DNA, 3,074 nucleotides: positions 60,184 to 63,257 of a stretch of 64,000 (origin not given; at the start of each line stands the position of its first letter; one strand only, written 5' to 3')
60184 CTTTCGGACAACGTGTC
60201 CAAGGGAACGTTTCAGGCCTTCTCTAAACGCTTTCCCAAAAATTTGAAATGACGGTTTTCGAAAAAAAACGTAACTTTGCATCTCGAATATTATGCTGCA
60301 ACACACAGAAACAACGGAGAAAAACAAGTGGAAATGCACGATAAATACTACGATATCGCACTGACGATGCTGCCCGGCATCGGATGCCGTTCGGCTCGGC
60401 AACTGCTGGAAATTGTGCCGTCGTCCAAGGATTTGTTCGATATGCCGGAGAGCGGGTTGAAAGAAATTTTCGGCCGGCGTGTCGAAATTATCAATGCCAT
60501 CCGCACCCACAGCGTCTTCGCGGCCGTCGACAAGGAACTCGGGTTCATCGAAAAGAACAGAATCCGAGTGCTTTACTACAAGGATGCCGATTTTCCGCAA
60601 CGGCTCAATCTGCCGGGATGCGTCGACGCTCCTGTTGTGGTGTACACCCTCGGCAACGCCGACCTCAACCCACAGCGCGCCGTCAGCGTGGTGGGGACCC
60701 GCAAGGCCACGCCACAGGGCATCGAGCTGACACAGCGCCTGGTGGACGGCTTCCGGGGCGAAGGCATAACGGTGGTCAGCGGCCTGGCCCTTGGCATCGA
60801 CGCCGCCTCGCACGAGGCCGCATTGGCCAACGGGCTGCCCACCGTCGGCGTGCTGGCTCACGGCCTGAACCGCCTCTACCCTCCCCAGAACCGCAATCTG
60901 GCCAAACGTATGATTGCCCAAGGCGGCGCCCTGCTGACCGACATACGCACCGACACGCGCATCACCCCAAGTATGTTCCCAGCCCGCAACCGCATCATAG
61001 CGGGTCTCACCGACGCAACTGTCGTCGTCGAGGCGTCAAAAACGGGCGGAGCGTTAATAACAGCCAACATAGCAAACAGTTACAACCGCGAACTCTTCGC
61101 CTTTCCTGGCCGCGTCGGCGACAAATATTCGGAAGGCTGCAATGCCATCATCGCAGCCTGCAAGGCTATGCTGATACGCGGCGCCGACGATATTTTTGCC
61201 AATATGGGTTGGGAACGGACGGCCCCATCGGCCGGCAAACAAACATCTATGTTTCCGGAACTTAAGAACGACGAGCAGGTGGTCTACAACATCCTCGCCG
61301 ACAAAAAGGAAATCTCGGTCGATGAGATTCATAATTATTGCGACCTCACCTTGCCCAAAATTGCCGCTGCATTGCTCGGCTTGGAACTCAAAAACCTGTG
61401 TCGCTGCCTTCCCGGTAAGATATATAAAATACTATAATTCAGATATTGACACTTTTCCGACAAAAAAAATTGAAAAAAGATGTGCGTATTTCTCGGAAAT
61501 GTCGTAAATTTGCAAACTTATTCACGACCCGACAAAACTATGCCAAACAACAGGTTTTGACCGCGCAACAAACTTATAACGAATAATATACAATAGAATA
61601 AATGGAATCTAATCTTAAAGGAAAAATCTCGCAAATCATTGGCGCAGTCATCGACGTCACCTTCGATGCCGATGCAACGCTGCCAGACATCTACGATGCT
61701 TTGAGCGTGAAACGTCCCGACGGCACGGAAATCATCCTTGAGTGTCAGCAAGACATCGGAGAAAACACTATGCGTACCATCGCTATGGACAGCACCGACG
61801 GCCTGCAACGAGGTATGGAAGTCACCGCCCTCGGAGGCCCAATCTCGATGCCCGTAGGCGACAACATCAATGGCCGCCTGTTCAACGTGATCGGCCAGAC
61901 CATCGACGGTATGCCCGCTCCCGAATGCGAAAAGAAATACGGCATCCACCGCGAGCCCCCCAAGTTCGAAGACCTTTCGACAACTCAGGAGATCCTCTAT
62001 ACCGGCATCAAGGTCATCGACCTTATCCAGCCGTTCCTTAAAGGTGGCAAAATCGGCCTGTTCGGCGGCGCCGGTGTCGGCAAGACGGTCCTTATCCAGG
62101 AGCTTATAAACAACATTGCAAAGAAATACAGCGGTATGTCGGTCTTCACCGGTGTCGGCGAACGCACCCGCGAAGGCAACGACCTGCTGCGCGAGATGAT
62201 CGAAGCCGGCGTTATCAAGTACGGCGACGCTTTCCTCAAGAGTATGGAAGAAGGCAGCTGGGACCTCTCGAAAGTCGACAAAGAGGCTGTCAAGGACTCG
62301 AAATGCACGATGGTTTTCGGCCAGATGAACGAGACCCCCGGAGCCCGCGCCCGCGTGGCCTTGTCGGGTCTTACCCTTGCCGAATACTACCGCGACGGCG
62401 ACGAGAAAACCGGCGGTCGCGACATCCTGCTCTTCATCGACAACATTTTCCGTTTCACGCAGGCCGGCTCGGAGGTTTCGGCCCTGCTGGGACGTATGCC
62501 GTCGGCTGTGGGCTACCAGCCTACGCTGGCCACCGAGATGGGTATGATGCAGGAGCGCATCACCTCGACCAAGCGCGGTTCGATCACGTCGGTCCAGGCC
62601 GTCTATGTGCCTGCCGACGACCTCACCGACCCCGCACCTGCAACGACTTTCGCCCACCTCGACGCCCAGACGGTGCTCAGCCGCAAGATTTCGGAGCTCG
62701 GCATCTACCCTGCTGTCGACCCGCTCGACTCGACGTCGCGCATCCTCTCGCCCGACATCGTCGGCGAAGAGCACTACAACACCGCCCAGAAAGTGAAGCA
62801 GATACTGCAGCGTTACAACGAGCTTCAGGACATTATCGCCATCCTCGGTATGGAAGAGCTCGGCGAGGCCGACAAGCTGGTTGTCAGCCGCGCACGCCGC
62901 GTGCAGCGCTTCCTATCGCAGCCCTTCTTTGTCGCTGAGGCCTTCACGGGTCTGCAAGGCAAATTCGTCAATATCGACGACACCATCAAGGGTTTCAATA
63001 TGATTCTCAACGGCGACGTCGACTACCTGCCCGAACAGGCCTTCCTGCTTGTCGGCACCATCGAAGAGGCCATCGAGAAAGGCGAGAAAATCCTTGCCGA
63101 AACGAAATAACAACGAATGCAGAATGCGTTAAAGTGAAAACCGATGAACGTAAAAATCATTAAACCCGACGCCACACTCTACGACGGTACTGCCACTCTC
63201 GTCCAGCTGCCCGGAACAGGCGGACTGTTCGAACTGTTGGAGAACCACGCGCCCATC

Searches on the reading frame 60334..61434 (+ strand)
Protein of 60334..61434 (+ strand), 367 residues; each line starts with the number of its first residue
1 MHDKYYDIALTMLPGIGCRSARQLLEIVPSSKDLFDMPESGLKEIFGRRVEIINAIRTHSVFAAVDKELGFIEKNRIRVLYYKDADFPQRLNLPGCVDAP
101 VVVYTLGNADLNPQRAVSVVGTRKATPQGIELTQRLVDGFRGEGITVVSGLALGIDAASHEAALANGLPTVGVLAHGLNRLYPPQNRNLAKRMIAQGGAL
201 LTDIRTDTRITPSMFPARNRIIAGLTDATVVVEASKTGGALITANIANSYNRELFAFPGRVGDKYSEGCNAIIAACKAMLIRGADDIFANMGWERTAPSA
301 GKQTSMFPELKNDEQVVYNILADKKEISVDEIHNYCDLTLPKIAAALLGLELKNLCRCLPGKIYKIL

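Call 83: search_protein_families(library=pfam, proteins=[window:60334-61434:+], max_evalue=0.001)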
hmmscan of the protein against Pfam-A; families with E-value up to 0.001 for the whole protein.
window:60334-61434:+ (367 aa): 2 families
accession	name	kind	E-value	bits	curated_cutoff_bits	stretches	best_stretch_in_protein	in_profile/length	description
PF02481.21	DNA_processg_A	-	5.7e-68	228.7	29.6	1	72-279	2-209/212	DNA recombination-mediator protein A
PF17782.7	DprA_WH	-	2.8e-07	30.9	22.9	1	308-362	8-61/61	DprA winged helix domain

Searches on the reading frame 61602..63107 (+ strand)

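Call 83: search_protein_families(library=pfam, proteins=[window:61602-63107:+], max_evalue=0.001)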
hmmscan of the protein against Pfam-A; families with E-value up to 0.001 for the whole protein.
window:61602-63107:+ (502 aa): 3 families
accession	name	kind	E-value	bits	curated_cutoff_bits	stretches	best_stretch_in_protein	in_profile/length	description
PF00006.31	ATP-synt_ab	-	9.7e-64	215.3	29.5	1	135-379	1-213/213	ATP synthase alpha/beta family, nucleotide-binding domain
PF22919.1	ATP-synt_VA_C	-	2.3e-16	60.1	24.7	1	385-460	6-83/101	C-terminal domain of V and A type ATP synthase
PF02874.29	ATP-synt_ab_N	-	3.7e-16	59.8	20.9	1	9-78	1-69/69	ATP synthase alpha/beta family, beta-barrel domain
